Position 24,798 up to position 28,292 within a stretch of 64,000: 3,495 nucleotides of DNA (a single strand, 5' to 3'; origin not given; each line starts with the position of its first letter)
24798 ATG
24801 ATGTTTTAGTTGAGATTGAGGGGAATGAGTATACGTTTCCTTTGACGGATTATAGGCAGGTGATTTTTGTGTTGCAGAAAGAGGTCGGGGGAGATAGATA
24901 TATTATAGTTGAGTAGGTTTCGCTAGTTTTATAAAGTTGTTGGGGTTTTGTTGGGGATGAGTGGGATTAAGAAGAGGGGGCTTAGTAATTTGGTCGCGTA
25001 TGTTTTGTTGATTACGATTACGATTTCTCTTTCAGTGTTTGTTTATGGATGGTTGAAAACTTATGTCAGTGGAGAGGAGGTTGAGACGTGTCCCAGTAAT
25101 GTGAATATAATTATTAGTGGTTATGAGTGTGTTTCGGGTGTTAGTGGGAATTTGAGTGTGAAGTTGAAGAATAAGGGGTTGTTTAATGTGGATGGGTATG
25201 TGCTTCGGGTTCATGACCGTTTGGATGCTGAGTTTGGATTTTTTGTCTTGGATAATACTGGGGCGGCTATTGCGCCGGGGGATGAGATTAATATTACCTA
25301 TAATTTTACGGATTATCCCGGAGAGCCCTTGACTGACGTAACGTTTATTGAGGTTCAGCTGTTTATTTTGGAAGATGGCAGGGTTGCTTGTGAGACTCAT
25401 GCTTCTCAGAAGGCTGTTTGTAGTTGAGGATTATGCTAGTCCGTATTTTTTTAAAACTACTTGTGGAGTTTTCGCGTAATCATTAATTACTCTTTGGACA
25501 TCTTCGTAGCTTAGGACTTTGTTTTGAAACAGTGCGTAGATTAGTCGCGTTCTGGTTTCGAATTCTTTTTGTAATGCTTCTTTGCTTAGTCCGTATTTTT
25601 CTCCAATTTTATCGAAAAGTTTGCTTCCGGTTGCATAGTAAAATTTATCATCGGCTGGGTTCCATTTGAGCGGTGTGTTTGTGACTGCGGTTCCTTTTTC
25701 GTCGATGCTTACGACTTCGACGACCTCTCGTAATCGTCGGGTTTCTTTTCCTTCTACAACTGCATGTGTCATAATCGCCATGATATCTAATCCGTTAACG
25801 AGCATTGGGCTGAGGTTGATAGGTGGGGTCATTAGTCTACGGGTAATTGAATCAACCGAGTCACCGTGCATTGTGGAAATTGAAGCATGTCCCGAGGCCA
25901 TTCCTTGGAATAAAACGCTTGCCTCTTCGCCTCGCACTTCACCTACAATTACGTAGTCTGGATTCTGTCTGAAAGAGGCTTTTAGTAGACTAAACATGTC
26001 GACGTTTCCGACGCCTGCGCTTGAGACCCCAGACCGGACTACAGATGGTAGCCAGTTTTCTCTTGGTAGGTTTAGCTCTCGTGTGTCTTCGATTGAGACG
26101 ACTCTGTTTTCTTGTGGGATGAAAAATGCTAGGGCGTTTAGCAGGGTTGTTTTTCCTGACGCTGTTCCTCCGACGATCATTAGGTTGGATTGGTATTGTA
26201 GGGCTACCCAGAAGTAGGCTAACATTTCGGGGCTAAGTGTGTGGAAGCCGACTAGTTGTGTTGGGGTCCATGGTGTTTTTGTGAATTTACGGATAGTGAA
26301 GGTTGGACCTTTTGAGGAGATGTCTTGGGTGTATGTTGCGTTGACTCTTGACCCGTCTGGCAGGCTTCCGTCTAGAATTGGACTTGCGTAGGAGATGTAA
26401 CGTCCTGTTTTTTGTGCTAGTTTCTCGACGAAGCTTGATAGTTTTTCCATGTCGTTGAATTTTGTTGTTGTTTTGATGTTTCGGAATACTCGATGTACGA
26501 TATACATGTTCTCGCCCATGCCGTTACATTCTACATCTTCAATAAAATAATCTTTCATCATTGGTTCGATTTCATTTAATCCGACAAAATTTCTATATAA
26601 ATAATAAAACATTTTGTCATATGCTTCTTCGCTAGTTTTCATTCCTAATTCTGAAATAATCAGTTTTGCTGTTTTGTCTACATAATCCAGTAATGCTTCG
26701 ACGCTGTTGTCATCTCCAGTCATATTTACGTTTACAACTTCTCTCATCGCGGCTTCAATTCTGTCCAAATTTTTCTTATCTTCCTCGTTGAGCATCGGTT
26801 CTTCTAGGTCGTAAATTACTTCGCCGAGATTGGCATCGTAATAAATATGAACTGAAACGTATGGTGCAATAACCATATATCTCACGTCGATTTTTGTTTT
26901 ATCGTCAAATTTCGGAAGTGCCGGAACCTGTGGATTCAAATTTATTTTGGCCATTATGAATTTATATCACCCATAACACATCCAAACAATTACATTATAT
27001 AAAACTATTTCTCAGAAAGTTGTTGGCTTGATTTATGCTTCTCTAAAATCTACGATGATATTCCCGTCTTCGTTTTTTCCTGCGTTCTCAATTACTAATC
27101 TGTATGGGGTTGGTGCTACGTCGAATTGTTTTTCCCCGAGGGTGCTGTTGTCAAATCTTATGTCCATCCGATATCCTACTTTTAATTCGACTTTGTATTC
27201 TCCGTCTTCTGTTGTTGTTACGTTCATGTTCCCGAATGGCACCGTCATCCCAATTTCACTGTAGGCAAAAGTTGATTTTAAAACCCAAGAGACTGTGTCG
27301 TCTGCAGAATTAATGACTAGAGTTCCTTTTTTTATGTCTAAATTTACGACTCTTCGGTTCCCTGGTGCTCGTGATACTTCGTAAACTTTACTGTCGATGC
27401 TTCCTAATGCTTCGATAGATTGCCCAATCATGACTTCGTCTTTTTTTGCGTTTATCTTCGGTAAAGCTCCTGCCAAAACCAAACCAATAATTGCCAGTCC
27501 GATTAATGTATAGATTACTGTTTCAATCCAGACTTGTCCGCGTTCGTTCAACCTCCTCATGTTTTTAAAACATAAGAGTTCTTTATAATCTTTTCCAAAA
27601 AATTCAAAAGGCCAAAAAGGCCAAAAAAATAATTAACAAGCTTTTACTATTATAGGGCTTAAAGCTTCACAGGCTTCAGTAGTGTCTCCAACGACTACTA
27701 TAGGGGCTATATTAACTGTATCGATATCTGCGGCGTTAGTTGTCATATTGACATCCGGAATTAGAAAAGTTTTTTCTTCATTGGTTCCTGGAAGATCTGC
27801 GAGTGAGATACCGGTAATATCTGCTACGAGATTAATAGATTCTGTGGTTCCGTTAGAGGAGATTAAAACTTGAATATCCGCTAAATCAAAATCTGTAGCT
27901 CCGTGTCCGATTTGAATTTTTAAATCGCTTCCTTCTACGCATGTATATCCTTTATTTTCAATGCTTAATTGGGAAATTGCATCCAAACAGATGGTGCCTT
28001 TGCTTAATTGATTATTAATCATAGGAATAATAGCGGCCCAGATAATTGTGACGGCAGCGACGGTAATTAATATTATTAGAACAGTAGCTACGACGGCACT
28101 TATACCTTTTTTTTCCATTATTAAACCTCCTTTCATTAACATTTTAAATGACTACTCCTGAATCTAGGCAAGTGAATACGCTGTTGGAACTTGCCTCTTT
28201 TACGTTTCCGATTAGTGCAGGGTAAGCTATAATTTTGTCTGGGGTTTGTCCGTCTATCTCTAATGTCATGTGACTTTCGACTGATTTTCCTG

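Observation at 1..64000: The whole window is G+T-rich on one strand, so genes on opposite strands use two codon dialects (NNK vs NNM) and different amino-acid repertoires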

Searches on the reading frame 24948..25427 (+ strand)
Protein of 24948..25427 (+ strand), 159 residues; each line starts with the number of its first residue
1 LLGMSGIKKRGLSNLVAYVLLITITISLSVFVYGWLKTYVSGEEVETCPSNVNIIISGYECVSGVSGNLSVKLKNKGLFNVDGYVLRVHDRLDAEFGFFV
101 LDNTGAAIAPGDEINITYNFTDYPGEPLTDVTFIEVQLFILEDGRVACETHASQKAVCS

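Call 8: search_protein_families(library=pfam, proteins=[window:24948-25427:+], max_evalue=0.0001)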
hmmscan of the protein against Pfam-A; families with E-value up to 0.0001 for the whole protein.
window:24948-25427:+ (159 aa): 0 families

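Call 64: search_protein_families(library=ncbifam, proteins=[window:24948-25427:+], max_evalue=0.01)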
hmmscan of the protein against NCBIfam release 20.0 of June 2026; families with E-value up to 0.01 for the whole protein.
window:24948-25427:+ (159 aa): 2 families
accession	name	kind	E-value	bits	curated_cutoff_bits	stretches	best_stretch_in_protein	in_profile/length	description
NF046073.1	UpsA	equivalog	2.7e-05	24.3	130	1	9-119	1-103/136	pilin subunit UpsA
TIGR02537.2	arch_flag_Nterm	domain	0.00015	21.2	20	1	9-39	2-32/33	archaellin/type IV pilin N-terminal domain-containing protein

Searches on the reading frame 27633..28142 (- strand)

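Call 8: search_protein_families(library=pfam, proteins=[window:27633-28142:-], max_evalue=0.0001)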
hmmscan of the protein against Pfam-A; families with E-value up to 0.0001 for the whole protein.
window:27633-28142:- (169 aa): 1 family
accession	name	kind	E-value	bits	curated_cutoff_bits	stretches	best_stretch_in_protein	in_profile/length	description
PF01594.21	AI-2E_transport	-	6.6e-05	22.7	34.3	1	8-114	41-145/327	AI-2E family transporter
